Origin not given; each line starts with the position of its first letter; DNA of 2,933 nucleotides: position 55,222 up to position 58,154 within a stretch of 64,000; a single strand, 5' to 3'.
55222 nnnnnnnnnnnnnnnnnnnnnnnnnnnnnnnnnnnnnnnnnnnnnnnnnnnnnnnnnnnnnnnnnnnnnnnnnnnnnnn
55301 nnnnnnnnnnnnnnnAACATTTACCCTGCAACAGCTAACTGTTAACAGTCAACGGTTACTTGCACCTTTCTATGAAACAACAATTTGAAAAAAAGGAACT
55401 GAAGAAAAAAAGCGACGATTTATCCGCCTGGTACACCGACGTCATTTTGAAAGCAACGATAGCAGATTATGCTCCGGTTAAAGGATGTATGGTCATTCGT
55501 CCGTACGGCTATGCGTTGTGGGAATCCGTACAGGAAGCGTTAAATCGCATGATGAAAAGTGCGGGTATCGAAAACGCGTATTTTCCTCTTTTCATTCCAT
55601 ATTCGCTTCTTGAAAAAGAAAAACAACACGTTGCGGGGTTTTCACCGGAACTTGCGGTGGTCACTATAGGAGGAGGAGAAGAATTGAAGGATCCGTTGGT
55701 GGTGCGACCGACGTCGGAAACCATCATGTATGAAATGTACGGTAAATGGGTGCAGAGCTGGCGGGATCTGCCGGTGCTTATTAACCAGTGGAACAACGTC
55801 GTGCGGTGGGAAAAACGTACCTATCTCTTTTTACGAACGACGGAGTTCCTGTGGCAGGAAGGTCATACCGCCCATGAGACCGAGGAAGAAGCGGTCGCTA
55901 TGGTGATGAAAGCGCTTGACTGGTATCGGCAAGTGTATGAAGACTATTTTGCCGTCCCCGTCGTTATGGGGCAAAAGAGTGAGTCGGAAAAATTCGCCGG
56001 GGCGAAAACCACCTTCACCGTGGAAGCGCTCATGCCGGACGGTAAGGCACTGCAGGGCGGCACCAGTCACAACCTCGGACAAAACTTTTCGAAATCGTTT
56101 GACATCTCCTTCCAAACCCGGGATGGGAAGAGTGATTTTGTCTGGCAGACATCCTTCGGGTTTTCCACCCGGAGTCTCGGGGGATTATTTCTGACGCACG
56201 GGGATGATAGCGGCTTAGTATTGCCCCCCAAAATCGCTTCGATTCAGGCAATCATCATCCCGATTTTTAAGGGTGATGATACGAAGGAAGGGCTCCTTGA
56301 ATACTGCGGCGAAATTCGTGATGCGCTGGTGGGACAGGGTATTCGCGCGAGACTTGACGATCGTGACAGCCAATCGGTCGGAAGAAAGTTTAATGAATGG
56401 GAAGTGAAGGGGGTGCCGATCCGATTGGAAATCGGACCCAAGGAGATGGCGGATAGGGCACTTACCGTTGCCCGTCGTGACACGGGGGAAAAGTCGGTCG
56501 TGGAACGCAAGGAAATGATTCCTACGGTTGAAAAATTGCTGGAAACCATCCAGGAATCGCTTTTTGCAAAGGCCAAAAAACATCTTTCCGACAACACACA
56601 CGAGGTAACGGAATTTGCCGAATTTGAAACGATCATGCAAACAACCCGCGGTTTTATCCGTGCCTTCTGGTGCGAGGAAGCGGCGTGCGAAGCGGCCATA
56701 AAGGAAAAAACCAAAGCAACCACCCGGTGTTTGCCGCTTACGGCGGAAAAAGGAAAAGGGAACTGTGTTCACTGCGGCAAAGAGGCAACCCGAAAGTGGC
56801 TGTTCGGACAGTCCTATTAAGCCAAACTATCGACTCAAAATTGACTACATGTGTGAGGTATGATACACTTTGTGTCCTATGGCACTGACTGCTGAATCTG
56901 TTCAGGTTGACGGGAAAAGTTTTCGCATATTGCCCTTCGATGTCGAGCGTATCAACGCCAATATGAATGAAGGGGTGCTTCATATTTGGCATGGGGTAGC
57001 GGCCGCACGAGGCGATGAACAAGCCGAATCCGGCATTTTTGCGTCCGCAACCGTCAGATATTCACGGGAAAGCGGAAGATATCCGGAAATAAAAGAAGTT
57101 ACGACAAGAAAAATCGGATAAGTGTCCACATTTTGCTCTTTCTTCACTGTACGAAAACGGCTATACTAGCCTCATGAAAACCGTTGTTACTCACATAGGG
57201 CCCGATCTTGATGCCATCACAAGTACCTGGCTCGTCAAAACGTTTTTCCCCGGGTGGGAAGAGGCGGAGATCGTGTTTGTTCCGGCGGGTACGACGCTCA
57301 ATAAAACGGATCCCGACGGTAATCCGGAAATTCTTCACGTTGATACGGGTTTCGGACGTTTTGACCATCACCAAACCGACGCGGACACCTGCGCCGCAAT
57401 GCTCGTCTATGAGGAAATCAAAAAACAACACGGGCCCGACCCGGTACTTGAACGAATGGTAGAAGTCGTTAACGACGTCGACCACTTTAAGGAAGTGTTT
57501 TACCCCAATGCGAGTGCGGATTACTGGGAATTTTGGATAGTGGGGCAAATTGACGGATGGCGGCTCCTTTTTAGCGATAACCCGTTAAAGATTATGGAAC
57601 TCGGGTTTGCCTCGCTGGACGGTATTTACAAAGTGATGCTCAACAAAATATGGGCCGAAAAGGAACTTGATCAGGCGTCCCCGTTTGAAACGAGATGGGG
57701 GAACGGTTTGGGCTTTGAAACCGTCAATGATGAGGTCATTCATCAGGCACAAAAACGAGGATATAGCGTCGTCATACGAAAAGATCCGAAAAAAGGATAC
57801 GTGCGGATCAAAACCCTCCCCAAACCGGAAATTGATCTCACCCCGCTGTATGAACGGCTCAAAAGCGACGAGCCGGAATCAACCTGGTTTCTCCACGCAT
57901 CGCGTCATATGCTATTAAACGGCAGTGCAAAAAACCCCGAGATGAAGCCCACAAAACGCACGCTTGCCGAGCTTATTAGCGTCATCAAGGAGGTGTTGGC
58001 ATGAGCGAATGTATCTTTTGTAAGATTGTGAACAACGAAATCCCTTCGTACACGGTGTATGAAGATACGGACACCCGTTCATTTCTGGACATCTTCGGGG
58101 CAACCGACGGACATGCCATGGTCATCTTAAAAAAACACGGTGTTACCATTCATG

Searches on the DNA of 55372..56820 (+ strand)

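Call 47: search_rna_families(sources=[L002, L003, L182, L185, L008, L026, L011, L050, L089, L088], threshold=evalue, max_evalue=0.01)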
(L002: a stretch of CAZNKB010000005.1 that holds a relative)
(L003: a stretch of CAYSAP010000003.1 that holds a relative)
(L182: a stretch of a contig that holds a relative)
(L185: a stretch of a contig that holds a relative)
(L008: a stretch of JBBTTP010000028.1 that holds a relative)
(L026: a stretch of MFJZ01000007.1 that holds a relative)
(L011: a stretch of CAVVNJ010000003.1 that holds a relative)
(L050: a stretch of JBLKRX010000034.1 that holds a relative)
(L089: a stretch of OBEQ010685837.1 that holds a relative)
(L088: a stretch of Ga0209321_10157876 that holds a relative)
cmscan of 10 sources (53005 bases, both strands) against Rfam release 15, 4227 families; matches with E-value up to 0.01: 11.
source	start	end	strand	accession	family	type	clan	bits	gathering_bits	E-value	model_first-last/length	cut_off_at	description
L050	2734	2951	+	RF00230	T-box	Cis-reg; leader;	-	106.8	93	1.1e-22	1-219/219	no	T-box leader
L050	4961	5186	+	RF00230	T-box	Cis-reg; leader;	-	105.6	93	2.3e-22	1-219/219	no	T-box leader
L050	5231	5455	+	RF00230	T-box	Cis-reg; leader;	-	103.5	93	7.7e-22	1-219/219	no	T-box leader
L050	4691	4914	+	RF00230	T-box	Cis-reg; leader;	-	98.8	93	1.3e-20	1-219/219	no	T-box leader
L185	409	533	-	RF00230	T-box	Cis-reg; leader;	-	49.5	93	6.4e-08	1-219/219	no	T-box leader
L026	2265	2456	+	RF00230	T-box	Cis-reg; leader;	-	42.8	93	3.4e-06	1-219/219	no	T-box leader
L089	521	663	-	RF00230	T-box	Cis-reg; leader;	-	41.5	93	7.2e-06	1-219/219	no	T-box leader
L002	2455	2583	+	RF00230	T-box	Cis-reg; leader;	-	35.6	93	0.00024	1-219/219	no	T-box leader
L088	382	531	+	RF00230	T-box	Cis-reg; leader;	-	34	93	0.00062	1-219/219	no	T-box leader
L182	2170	2295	-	RF00230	T-box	Cis-reg; leader;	-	30.7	93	0.0045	1-219/219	no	T-box leader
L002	2362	2441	+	RF01675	CrcZ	Gene; sRNA;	-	25.5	95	0.0063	1-398/398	no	Pseudomonas sRNA CrcZ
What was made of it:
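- On T-box riboswitch (general): All short-Stem-I leaders score 30-50 (call 47).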

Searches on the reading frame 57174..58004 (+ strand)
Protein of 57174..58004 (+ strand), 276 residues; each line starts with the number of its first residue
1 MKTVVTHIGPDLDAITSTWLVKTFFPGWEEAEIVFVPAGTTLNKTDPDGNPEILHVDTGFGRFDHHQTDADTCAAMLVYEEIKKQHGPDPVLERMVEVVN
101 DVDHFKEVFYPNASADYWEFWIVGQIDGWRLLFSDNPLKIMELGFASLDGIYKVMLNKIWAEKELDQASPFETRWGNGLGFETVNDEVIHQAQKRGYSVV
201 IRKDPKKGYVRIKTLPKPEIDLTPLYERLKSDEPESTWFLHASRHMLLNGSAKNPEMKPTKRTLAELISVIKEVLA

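Call 10: search_protein_families(library=pfam, proteins=[window:57174-58004:+])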
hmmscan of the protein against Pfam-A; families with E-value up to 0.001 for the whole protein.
window:57174-58004:+ (276 aa): 1 family
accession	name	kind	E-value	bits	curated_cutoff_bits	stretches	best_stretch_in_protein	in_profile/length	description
PF09828.14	ChrB_C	-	2e-05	25.5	25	1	5-115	2-98/132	ChrB, C-terminal domain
